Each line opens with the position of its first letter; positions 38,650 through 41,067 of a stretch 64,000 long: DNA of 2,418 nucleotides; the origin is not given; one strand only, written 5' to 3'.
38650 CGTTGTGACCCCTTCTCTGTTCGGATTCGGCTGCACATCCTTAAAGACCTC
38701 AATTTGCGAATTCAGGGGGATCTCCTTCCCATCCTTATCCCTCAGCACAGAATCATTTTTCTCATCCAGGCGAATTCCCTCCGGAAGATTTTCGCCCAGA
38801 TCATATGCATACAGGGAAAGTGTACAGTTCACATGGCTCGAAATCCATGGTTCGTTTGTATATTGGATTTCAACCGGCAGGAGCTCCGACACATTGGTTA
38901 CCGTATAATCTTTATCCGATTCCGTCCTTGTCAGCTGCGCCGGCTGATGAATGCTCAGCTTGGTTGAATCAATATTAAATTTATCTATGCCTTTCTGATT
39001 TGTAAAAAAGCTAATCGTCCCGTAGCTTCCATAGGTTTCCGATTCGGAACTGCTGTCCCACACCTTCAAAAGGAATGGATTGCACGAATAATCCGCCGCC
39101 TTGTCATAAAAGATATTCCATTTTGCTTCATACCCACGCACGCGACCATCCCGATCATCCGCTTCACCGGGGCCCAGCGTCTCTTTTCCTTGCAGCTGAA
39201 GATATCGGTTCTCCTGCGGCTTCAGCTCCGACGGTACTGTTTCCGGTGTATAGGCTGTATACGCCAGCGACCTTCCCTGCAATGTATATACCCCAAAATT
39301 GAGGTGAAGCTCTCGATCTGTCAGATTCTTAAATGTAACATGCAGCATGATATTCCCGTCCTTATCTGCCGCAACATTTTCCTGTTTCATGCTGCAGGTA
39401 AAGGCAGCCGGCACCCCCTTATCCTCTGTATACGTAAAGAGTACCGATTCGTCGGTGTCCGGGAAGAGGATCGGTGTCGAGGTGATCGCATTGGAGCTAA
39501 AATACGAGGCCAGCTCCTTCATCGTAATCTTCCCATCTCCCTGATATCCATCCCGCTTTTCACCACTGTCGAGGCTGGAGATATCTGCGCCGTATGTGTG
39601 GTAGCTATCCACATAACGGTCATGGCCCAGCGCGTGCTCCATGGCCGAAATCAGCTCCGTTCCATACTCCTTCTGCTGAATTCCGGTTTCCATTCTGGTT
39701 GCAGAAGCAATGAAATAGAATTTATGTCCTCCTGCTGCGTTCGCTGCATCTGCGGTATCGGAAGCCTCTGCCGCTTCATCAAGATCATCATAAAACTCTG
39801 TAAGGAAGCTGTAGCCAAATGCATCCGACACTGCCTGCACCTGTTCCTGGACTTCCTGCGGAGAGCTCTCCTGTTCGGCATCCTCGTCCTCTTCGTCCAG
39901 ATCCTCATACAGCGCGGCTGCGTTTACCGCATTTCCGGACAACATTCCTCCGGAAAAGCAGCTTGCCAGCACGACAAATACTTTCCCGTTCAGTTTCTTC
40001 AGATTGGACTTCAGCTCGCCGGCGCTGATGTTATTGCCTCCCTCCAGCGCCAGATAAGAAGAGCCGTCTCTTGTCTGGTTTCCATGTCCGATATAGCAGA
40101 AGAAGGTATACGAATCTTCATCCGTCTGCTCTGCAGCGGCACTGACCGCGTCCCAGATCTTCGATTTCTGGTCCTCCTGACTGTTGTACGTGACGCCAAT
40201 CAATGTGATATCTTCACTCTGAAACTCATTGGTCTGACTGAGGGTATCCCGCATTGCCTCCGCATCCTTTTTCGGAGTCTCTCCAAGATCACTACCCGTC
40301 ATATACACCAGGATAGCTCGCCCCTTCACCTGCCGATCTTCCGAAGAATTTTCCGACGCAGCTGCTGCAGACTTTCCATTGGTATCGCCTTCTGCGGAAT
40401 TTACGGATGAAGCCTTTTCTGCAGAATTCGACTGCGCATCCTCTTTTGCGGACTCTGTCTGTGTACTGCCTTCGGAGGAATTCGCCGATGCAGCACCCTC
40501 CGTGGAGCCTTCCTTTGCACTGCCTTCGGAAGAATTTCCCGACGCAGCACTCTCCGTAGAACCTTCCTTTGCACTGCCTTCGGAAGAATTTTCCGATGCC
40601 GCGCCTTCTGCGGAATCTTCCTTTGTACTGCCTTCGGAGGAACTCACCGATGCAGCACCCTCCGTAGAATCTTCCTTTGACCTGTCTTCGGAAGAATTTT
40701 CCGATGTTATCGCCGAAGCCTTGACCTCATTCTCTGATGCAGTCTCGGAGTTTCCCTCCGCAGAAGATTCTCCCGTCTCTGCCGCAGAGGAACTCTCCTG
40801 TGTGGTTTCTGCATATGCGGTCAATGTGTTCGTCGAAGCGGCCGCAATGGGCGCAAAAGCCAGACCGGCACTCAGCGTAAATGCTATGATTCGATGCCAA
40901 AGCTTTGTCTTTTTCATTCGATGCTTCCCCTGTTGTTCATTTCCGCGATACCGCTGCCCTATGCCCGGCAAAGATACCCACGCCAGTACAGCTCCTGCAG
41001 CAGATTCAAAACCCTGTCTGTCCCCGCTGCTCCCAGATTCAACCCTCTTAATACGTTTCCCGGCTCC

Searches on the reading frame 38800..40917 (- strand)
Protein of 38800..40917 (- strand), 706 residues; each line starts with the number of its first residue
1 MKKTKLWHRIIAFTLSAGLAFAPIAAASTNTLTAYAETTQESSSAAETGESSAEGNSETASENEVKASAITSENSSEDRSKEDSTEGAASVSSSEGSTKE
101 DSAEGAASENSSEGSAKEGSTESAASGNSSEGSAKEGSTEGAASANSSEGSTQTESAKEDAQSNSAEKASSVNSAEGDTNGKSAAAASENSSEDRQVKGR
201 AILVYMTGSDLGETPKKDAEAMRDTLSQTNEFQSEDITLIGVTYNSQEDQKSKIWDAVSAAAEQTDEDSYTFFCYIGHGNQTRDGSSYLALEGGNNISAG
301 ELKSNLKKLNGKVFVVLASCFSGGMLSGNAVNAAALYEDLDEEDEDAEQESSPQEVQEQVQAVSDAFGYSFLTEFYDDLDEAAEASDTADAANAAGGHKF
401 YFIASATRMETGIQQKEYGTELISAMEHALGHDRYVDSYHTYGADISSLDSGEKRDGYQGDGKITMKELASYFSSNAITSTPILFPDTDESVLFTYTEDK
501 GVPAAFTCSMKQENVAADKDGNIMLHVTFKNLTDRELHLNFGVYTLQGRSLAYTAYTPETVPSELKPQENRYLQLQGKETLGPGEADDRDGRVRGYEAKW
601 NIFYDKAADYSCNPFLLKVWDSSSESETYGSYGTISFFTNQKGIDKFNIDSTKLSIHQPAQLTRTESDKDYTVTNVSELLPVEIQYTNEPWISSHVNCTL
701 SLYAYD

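Call 63: find_homologous_proteins(query=window:38800-40917:-, max_evalue=0.00001)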
Query window:38800-40917:- (706 aa): 1 proteins with E <= 0.00001 among 8000 candidates.
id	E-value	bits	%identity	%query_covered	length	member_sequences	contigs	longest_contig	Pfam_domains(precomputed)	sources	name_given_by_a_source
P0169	8.9e-30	122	26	76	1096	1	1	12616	PF19127.7,PF05887.17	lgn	-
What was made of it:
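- Tried and rejected: The search returned one weak hit, probably swamped by its Ser/Glu-rich region (call 63).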
